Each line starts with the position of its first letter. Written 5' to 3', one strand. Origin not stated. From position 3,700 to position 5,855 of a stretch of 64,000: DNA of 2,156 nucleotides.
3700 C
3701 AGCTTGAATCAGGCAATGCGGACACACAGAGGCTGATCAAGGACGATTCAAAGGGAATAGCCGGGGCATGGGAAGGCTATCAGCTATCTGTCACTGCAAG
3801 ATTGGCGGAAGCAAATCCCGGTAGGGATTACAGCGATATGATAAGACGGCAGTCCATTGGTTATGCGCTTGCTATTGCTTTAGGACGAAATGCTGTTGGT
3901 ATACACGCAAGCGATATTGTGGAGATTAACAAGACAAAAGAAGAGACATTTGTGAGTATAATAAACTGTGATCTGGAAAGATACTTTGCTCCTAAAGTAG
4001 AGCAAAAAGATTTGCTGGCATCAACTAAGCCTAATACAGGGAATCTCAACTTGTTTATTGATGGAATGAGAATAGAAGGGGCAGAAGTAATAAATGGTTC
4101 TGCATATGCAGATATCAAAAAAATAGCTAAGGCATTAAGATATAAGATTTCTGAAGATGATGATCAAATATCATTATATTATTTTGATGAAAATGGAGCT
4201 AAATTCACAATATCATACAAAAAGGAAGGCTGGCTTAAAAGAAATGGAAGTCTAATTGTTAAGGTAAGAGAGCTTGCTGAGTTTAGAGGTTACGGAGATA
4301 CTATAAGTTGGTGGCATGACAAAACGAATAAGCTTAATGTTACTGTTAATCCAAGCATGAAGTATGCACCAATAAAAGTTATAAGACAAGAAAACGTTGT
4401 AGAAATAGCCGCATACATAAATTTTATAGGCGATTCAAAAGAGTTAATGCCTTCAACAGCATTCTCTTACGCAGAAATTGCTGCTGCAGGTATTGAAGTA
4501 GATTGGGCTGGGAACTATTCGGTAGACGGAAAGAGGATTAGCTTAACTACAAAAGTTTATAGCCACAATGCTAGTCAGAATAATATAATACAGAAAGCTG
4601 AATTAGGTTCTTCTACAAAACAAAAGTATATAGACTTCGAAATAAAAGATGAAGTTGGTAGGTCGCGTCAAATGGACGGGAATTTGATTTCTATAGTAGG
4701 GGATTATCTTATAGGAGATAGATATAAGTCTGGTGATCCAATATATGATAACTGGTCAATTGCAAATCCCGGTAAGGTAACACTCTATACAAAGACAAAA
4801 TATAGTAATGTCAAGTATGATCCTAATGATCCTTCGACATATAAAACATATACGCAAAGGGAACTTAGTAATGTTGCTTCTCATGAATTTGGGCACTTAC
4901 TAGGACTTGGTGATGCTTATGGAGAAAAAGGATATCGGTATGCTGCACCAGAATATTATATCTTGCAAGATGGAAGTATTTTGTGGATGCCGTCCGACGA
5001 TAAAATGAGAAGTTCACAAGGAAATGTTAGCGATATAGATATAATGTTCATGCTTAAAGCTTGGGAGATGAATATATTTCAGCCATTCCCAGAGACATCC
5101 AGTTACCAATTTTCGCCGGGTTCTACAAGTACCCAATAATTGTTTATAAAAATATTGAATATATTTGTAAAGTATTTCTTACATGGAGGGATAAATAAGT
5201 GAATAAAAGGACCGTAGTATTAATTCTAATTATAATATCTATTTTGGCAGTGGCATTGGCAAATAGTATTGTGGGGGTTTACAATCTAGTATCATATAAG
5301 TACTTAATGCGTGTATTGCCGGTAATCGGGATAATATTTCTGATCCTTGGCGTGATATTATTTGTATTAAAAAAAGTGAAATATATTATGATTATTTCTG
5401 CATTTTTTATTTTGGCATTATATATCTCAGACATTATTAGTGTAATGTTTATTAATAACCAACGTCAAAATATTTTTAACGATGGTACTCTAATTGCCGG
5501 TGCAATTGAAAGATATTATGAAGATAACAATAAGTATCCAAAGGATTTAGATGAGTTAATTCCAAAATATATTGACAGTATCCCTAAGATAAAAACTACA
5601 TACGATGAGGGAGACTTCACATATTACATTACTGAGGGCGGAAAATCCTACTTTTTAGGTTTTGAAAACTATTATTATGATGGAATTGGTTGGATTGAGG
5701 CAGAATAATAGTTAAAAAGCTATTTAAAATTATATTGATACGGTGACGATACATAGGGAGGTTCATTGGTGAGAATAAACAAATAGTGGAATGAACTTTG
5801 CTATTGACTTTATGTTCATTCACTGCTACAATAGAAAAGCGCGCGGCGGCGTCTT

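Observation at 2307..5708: IS21-interrupted RHS locus with a two-cassette array of C-terminal toxin tips next to tRNA genes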

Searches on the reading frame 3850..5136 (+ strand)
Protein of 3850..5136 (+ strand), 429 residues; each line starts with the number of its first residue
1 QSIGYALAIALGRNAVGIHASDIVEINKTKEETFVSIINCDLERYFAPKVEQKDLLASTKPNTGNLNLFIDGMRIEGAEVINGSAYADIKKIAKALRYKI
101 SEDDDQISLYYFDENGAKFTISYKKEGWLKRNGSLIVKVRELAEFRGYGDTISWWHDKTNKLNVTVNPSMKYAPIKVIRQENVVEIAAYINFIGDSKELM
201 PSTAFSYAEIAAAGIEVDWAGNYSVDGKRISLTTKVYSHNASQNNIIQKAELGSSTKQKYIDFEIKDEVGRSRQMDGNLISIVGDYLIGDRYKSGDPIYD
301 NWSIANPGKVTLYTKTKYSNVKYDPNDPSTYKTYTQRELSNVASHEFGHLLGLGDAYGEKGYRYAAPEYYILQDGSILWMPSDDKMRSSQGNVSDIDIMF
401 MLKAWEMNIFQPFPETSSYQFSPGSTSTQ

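Call 32: find_homologous_proteins(query=window:3850-5136:+)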
Query window:3850-5136:+ (429 aa): 5 proteins with E <= 0.001 among 4308 candidates.
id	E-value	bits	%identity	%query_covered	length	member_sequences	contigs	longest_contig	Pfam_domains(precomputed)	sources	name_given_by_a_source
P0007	1.5e-251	852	99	89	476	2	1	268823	-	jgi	jgi:hypothetical protein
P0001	1.1e-53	201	99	19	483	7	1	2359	-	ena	-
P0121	2.0e-44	170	34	84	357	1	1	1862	-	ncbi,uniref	ncbi:hypothetical protein RBH29_17515, partial [Herbivorax sp. ANBcel31]|uniref:hypothetical protein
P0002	9.5e-41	158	37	74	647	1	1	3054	-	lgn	-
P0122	1.6e-13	68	26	61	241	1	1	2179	-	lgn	-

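Call 38: find_encoding_contigs(protein=P0121, flank=5000, max_places=4)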
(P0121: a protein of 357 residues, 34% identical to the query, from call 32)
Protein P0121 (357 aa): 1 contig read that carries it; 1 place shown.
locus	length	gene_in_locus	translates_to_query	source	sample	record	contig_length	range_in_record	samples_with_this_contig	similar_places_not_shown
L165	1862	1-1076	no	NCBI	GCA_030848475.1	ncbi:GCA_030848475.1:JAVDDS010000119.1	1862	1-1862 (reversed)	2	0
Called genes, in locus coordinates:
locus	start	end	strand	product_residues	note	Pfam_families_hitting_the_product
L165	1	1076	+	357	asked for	?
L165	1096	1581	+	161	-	-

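Call 41: predict_structure(alignment_id=A2)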
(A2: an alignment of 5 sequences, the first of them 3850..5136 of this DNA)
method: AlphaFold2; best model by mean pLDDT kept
length: 429 residues; sequences in the alignment: 5
mean_pLDDT: 59.4   pTM: 0.59
mean pLDDT of the five models: 59.4, 56.8, 50.0, 43.7, 42.1
residues with pLDDT >= 90: 6; 70-90: 169; 50-70: 93; < 50: 161
segments of 3 or more residues with pLDDT < 50: 1-61, 242-244, 246-256, 269-298, 318-323, 356-389, 416-429
pLDDT, mean of each block of 10 residues (from residue 1): 38 36 37 32 31 41 66 77 79 88 87 76 74 79 76 60 68 71 81 79 82 87 80 82 44 50 65 37 35 38 56 56 53 71 76 50 30 31 42 74 61 46 28
secondary structure, 60 per line:
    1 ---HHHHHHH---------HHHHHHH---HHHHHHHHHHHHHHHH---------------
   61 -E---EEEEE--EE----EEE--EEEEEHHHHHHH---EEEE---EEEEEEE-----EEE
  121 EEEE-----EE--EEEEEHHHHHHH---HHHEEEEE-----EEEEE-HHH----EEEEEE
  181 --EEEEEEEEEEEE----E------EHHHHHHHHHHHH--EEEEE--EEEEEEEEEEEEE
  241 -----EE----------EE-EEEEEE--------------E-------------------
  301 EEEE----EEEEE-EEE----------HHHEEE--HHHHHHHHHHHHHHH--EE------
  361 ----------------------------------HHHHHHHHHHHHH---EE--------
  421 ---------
elements in order: H4-10 H20-26 H30-45 E66-70 E79-81 E84-88 H89-95 E99-102 E106-112 E118-124 E134-138 H139-145 E152-156 E162-166 E175-180 E183-194 H207-218 E221-225 E228-240 E261-266 E301-304 E309-313 E315-317 E331-333 H336-350 H395-407

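Call 43: fold_search(model_id=the predicted structure, library=pdb)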
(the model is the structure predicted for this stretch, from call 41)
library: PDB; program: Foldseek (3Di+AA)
matches with E <= 10: 953; with E <= 0.001: 3
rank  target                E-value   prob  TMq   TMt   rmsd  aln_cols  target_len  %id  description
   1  8snm_B                2.8e-04  0.99  0.25  0.23  12.0       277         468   12  Structure of mature human ADAM17/iRhom2 sheddase complex in complex with ADAM17 prodomain (released 2024-05-29)
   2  8snl_A                4.8e-04  0.89  0.26  0.18  23.3       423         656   11  Structure of human ADAM17/iRhom2 sheddase complex (released 2024-05-29)
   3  2i47_A                9.3e-04  0.97  0.24  0.36  11.1       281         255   12  Crystal structure of catalytic domain of TACE with inhibitor (released 2006-12-05)
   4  6be6_A                2.0e-03  0.94  0.25  0.25  10.3       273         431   13  ADAM10 Extracellular Domain (released 2017-12-27)
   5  3cki_A                2.0e-03  0.92  0.23  0.35  11.3       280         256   12  Crystal structure of the TACE-N-TIMP-3 complex (released 2008-08-05)
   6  6be6_C                2.2e-03  0.92  0.25  0.25  10.8       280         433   13  ADAM10 Extracellular Domain (released 2017-12-27)
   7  2ddf_B                2.2e-03  0.87  0.22  0.32  11.2       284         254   12  Crystal structure of TACE in complex with TAPI-2 (released 2006-03-14)
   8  9q7y_B                2.4e-03  0.63  0.24  0.17  23.4       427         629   11  Zymogen ADAM17- iRhom1 Cytoplasmic Deletion (365) Complex Bound by the MEDI3622 Fab (released 2026-04-01)
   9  2oi0                  2.6e-03  0.80  0.22  0.31  13.6       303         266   11  Crystal structure analysis 0f the TNF-a Coverting Enzyme (TACE) in complexed with Aryl-sulfonamide (released 2007-11-27)
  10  8esv_A                2.9e-03  0.92  0.25  0.25  11.1       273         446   12  Structure of human ADAM10-Tspan15 complex bound to 11G2 vFab (released 2023-06-14)
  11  3b92                  3.1e-03  0.94  0.24  0.37  11.4       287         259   12  Novel thio-based TACE inhibitors Part 2: Rational design, synthesis and SAR of thiol-contaning aryl sufones (released 2007-12-18)
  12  3g42_D                3.3e-03  0.92  0.24  0.37  11.2       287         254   12  Crystal Structure of TACE with Tryptophan Sulfonamide Derivative Inhibitor (released 2009-05-19)
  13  3lea_A                3.7e-03  0.91  0.24  0.35  11.1       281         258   11  Crystal structure of the catalytic domain of TACE with Isoindolinone-biphenyl-hydantoin inhibitor (released 2010-12-08)
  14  3l0v_B                4.2e-03  0.80  0.22  0.33  11.2       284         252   11  Crystal structure of catalytic domain of TACE with the first hydantoin inhibitor occupying the S1' pocket (released 2010-03-02)
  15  1bkc_C                7.2e-03  0.75  0.22  0.33  11.6       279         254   14  CATALYTIC DOMAIN OF TNF-ALPHA CONVERTING ENZYME (TACE) (released 1999-06-22)
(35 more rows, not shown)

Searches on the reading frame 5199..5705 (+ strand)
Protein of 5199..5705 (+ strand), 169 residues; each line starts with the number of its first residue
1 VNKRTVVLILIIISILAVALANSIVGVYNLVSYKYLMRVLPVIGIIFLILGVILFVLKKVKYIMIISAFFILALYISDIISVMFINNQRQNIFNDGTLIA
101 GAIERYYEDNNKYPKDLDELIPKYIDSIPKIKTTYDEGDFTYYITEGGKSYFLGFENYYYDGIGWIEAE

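Call 7: search_protein_families(library=pfam, proteins=[window:5199-5705:+], max_evalue=1)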
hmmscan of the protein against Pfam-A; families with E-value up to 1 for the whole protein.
window:5199-5705:+ (169 aa): 5 families
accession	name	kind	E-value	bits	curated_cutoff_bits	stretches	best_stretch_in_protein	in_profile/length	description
PF09586.16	YfhO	-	0.0077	15.1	28.5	1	10-105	368-467/835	Bacterial membrane protein YfhO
PF00335.26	Tetraspanin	-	0.18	11.9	32.1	1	8-120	10-133/225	Tetraspanin family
PF09925.14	DUF2157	-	0.24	11.5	32.4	1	36-103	34-103/146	Predicted membrane protein (DUF2157)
PF22956.2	VPS15-like_hel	-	0.57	8.8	27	1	5-109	64-163/610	VPS15-like, helical domain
PF15879.10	MWFE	-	0.84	10.4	27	0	39-63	4-28/55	NADH-ubiquinone oxidoreductase MWFE subunit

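Call 8: search_protein_families(library=ncbifam, proteins=[window:5199-5705:+], max_evalue=1)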
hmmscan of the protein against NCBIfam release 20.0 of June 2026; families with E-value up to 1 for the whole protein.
window:5199-5705:+ (169 aa): 5 families
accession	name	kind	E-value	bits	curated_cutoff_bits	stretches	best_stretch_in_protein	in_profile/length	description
TIGR03025.1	EPS_sugtrans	subfamily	0.024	13.9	295.55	1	6-105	32-136/445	exopolysaccharide biosynthesis polyprenyl glycosylphosphotransferase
TIGR04402.2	mob_CxxC_CxxC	subfamily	0.12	12.6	70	1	32-150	24-145/180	mobilome CxxCx(11)CxxC protein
NF045951.1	MAG0110_fam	subfamily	0.32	10.2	98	1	6-92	115-200/237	MAG0110 family membrane protein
NF045974.1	conju_CD1108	subfamily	0.62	9.8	100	1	54-139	46-130/190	CD1108 family mobile element protein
NF033862.2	polymyxin_MCR10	exception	0.76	8.4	1250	1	4-104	8-106/539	MCR-10 family phosphoethanolamine--lipid A transferase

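Call 9: find_encoding_contigs(protein=window:5199-5705:+, flank=10000, max_places=10)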
Protein window:5199-5705:+ (169 aa): no gene with exactly this product is on record in the collection.

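Call 10: find_encoding_contigs(protein=window:5199-5705:+, flank=10000, max_places=10)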
Protein seq(169 aa) (169 aa): no gene with exactly this product is on record in the collection.
